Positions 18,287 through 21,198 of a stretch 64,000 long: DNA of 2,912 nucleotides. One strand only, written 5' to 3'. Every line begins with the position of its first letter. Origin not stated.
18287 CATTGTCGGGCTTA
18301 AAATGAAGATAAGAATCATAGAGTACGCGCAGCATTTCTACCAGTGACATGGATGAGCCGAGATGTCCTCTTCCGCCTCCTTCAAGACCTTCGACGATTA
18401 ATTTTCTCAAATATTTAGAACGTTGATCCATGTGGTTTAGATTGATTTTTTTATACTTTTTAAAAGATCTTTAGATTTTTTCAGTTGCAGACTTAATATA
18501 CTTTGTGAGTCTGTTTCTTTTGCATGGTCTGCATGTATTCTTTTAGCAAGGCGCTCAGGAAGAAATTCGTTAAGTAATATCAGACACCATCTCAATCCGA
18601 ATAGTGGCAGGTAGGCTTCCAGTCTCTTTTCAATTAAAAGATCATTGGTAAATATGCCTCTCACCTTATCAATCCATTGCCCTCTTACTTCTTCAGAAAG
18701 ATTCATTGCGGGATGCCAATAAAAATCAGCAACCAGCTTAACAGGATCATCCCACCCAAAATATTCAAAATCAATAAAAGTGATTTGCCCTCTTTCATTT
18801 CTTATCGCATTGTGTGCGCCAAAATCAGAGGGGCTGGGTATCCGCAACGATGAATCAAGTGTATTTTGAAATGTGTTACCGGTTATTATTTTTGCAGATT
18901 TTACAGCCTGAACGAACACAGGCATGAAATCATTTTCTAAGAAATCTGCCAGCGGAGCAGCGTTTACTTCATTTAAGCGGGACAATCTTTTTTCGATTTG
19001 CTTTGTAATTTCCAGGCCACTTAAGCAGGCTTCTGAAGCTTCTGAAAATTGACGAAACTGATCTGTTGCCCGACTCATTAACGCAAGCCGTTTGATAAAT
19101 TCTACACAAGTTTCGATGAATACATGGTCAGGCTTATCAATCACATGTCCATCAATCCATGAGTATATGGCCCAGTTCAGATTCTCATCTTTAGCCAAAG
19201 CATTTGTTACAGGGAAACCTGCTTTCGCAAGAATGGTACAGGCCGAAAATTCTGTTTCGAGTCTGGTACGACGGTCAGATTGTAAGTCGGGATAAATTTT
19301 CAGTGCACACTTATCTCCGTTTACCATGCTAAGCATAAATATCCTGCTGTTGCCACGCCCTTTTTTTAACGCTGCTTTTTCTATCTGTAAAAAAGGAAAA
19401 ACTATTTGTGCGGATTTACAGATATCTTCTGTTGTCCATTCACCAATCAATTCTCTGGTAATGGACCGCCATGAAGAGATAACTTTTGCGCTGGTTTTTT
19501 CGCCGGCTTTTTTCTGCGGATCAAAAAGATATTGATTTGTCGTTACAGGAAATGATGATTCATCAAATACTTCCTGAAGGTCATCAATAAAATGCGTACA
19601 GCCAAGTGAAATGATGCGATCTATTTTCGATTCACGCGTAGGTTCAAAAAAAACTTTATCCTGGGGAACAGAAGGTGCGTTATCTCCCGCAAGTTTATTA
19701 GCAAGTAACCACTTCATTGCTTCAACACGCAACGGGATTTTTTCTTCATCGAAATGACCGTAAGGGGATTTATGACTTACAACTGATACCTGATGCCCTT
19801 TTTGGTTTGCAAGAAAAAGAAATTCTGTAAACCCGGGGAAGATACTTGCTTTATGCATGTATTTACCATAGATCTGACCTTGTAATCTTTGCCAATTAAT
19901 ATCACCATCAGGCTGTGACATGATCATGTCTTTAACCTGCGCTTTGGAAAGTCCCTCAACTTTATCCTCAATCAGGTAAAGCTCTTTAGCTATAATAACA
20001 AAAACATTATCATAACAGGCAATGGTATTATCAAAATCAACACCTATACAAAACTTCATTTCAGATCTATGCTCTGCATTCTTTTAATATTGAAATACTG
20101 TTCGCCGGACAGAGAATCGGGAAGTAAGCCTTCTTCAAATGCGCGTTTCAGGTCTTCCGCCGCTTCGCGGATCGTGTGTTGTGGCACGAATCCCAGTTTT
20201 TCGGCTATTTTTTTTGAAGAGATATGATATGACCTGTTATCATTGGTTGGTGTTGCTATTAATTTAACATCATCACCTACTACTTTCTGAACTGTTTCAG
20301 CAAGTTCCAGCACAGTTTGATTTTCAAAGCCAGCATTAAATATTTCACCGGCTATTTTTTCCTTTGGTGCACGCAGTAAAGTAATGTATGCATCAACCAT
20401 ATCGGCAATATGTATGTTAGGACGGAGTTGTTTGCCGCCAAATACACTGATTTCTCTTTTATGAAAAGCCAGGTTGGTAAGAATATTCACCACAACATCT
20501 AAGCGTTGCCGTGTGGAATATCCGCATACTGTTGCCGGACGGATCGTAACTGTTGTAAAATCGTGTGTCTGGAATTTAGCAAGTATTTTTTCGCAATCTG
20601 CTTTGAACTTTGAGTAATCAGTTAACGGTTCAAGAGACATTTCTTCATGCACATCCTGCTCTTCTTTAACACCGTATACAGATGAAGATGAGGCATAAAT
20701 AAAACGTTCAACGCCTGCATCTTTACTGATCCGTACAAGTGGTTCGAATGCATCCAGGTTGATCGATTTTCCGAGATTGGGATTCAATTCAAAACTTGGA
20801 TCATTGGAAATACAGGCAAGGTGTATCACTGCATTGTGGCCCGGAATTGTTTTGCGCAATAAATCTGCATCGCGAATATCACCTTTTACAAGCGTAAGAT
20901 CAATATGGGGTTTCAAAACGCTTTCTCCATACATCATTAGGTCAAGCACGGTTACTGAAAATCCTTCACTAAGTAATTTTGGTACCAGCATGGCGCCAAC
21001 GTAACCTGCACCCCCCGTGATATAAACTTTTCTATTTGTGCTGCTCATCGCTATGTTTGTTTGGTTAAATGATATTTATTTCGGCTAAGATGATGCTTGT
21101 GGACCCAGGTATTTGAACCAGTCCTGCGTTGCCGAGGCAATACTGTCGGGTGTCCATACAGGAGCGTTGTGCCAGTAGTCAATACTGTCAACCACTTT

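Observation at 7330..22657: Self-contained pathway for a heavily tailored higher-carbon or branched sugar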

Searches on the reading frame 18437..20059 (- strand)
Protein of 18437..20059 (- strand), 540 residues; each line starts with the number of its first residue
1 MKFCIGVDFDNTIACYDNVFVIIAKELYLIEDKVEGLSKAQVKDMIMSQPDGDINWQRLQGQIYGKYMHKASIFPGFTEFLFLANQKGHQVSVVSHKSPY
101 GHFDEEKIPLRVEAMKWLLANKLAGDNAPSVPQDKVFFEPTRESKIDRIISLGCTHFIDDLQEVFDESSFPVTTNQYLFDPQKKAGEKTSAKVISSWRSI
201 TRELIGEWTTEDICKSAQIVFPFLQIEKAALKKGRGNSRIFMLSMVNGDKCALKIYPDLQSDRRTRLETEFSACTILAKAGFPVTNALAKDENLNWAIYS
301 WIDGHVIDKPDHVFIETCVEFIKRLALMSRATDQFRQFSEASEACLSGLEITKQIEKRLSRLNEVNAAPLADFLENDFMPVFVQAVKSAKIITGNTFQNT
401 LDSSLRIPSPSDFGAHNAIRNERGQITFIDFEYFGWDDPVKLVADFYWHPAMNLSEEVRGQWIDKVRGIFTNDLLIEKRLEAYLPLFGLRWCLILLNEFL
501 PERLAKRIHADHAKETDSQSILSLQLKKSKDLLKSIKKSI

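Call 3: search_protein_families(library=pfam, proteins=[window:18437-20059:-])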
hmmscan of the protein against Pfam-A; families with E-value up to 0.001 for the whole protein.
window:18437-20059:- (540 aa): 1 family
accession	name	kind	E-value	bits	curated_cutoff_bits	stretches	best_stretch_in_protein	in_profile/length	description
PF01636.29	APH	-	6.3e-09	36.4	23.2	1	250-459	22-222/239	Phosphotransferase enzyme family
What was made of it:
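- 18437..20059 (-): Fusion of a HAD phosphatase (N-terminal) and an APH-fold kinase (C-terminal). Pfam APH at residues 250-459 (call 3).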

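Call 7: search_protein_families(library=ncbifam, max_evalue=0.01, proteins=[window:18437-20059:-])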
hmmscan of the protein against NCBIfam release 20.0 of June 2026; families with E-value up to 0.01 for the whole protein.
window:18437-20059:- (540 aa): 2 families
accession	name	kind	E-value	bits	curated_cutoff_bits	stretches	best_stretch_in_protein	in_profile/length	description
TIGR02906.1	spore_CotS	subfamily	4.6e-05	22.5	172.7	1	293-441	69-222/314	CotS family spore coat protein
TIGR01489.1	DKMTPPase-SF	subfamily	8.3e-05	22.7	81.55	0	3-96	2-96/188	MtnX-like HAD-IB family phosphatase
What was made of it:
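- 18437..20059 (-): Weak HAD-IB match (call 7).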

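Call 16: search_solved_structures(query=window:18437-20059:-, max_evalue=1)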
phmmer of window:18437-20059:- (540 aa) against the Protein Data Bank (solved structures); distinct sequences matched with E-value up to 1: 0.
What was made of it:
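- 18437..20059 (-): No solved relative by sequence (call 16).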

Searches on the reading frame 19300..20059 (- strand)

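Call 26: search_protein_families(library=pfam, max_evalue=5, proteins=[window:19300-20059:-])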
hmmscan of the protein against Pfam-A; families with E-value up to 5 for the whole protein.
window:19300-20059:- (253 aa): 1 family
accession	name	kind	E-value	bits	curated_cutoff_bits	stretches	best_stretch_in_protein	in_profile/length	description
PF12710.13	HAD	-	0.27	12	27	1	67-97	79-110/189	haloacid dehalogenase-like hydrolase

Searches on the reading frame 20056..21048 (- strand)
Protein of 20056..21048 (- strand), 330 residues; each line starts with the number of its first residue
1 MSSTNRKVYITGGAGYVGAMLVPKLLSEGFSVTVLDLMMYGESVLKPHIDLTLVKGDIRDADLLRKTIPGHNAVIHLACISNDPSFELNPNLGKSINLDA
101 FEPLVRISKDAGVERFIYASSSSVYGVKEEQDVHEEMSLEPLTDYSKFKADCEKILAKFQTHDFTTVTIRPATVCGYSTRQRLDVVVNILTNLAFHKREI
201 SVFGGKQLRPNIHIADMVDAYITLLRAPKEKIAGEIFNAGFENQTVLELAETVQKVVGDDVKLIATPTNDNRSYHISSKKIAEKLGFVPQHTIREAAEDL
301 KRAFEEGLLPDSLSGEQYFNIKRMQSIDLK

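Call 3: search_protein_families(library=pfam, proteins=[window:20056-21048:-])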
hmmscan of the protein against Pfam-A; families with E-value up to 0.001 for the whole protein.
window:20056-21048:- (330 aa): 8 families
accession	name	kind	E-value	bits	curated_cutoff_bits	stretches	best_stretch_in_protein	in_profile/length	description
PF01370.27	Epimerase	-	5.4e-38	131.2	20.9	1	8-240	1-240/240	NAD dependent epimerase/dehydratase family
PF16363.11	GDP_Man_Dehyd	-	1e-24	88.1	27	1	10-299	2-331/332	GDP-mannose 4,6 dehydratase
PF01073.25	3Beta_HSD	-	1.4e-20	73.9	22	1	10-192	2-199/280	3-beta hydroxysteroid dehydrogenase/isomerase family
PF04321.23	RmlD_sub_bind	-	5e-15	55.8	27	1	7-265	2-239/287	RmlD substrate binding domain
PF13460.12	NAD_binding_10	-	3.7e-12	46.9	27.2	1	12-167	1-141/184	NAD(P)H-binding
PF05368.20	NmrA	-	2.6e-08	34.2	27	1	5-121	2-107/298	NmrA-like family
PF02719.21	Polysacc_synt_2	-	2e-06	27.7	20.2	1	8-121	1-128/293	Polysaccharide biosynthesis protein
PF07993.18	NAD_binding_4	-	1.8e-05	24.5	20.1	0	93-216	108-252/258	Male sterility protein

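Call 7: search_protein_families(library=ncbifam, max_evalue=0.01, proteins=[window:20056-21048:-])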
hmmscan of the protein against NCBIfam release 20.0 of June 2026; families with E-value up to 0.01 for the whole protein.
window:20056-21048:- (330 aa): 29 families (the best 25 are shown)
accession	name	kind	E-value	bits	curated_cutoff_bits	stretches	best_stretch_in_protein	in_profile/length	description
TIGR01179.1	galE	equivalog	4.5e-33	114.5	262.3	1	7-292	1-312/332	UDP-glucose 4-epimerase GalE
TIGR01181.1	dTDP_gluc_dehyt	equivalog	2.9e-25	89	365.1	1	8-296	2-303/321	dTDP-glucose 4,6-dehydratase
TIGR04180.1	EDH_00030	hypoth_equivalog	2.9e-24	85.7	475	1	8-265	1-264/297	NAD-dependent 4,6-dehydratase LegB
TIGR03466.1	HpnA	hypoth_equivalog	3.8e-21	75.3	367.65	1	7-293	2-282/327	hopanoid-associated sugar epimerase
NF007956.0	PRK10675.1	subfamily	1e-20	74.2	394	1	7-300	2-325/338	UDP-glucose 4-epimerase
TIGR02197.1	heptose_epim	equivalog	1.2e-19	70.6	274.6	1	9-276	2-281/316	ADP-glyceromanno-heptose 6-epimerase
NF043036.1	ErythonDh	equivalog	1.5e-19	70.4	325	1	7-165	2-169/321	D-erythronate dehydrogenase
NF042423.1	oxyalk_red_Shew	equivalog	1.6e-13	50.4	580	1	3-178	6-178/331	2-alkyl-3-oxoalkanoate reductase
NF042422.1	oxyalk_red_OleD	equivalog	3.4e-12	46.4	580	1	7-187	2-181/329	2-alkyl-3-oxoalkanoate reductase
NF008872.0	PRK11908.1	equivalog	2.8e-11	43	294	1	6-258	2-272/349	bifunctional UDP-4-keto-pentose/UDP-xylose synthase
TIGR01214.1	rmlD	equivalog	7.7e-11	41.6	224.05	1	7-261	1-230/285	dTDP-4-dehydrorhamnose reductase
NF041293.1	G6PDh_Azf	equivalog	2.3e-10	40.3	400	1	6-137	3-131/252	NAD-dependent glucose-6-phosphate dehydrogenase Azf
NF052578.1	StrlDmthSdmBMthl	equivalog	2.5e-10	40.6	600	1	9-270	4-258/328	sterol demethylase protein SdmB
NF011728.1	PRK15181.1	equivalog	3.3e-10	39.5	760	1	7-176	17-197/348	Vi polysaccharide biosynthesis UDP-N-acetylglucosaminuronic acid C-4 epimerase TviC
NF047922.1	GDPFucSynFcl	equivalog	2e-09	37.4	500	1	106-304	90-301/308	GDP-L-fucose synthase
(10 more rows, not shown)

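Call 35: search_solved_structures(query=window:20056-21048:-, max_evalue=1e-12, show_alignments=2)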
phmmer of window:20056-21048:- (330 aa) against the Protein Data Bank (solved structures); distinct sequences matched with E-value up to 1e-12: 47.
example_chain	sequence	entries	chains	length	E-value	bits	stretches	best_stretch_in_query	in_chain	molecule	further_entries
6vo6_A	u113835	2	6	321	4.9e-40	141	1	5-305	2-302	Putative sugar-nucleotide epimerase/dehydratease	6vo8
6wjb_A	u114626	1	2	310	8.9e-26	94.2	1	6-302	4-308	NAD-dependent epimerase/dehydratase family protein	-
8rdg_A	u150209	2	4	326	5e-25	91.7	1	7-257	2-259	SDR family NAD(P)-dependent oxidoreductase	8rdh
6wj9_A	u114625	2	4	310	8.4e-25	91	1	6-302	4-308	NAD-dependent epimerase/dehydratase family protein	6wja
8rdi_A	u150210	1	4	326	1.8e-24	89.9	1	7-257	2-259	SDR family NAD(P)-dependent oxidoreductase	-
8vr2_A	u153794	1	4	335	1.3e-20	77.2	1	4-292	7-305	NAD-dependent epimerase/dehydratase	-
6dnt_A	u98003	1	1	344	3.6e-20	75.7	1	5-290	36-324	NAD-dependent epimerase/dehydratase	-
3ehe_A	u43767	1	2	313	5.1e-20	75.2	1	8-267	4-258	UDP-glucose 4-epimerase (GalE-1)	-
8shh_A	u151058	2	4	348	4.9e-19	72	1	7-292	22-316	dTDP-glucose 4,6-dehydratase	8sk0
1r6d_A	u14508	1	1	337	5.4e-18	68.6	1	8-296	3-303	TDP-glucose-4,6-dehydratase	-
1r66_A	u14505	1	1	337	7.5e-18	68.1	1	8-296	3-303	TDP-glucose-4,6-dehydratase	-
2c20_A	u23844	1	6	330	2e-17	66.8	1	7-292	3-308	UDP-GLUCOSE 4-EPIMERASE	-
4zrm_A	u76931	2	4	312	3.8e-17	65.8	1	6-297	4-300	UDP-glucose 4-epimerase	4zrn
8wxk_A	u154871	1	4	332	5.6e-17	65.3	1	5-292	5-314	UDP-glucose 4-epimerase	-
7xpo_A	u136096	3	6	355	6.8e-17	65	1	2-300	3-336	UDP-glucose 4-epimerase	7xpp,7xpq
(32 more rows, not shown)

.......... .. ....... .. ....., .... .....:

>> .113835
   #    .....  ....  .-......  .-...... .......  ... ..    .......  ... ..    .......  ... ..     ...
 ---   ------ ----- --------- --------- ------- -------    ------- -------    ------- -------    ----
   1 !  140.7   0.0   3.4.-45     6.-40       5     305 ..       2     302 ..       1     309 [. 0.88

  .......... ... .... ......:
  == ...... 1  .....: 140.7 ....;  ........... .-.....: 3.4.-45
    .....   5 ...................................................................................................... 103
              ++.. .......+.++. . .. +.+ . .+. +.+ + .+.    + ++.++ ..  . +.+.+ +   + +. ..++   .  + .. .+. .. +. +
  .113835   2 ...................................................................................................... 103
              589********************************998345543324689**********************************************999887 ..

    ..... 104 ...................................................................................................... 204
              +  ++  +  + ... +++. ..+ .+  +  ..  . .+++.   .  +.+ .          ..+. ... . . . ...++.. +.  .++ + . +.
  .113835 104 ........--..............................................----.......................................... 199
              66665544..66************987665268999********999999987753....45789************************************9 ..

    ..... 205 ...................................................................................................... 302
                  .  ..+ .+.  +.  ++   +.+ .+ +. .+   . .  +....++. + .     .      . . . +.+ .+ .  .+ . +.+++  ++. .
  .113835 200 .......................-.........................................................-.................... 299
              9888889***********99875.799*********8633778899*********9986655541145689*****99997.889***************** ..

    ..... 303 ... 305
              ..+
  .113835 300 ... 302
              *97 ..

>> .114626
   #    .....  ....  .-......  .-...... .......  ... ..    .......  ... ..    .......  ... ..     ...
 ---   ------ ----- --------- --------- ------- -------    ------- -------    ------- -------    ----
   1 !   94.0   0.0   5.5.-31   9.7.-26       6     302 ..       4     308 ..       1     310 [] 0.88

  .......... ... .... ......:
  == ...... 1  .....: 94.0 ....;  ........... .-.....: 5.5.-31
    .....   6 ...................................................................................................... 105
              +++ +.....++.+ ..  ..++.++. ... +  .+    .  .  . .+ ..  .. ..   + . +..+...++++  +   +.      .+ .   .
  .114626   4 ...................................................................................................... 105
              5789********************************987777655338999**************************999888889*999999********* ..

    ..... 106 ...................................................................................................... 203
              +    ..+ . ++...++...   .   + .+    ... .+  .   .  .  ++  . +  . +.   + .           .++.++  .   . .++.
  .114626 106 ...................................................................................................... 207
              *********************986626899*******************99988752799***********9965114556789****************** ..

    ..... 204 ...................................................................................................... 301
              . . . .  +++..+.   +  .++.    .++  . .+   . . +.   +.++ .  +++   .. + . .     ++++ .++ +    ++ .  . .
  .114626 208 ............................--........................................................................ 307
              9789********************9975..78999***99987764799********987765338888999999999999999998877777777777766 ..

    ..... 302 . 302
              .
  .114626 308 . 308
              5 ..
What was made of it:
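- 20056..21048 (-): SDR2: probable NDP-heptose C4 dehydrogenase. Best PDB match is 6VO6/6VO8, E 5e-40 (call 35).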
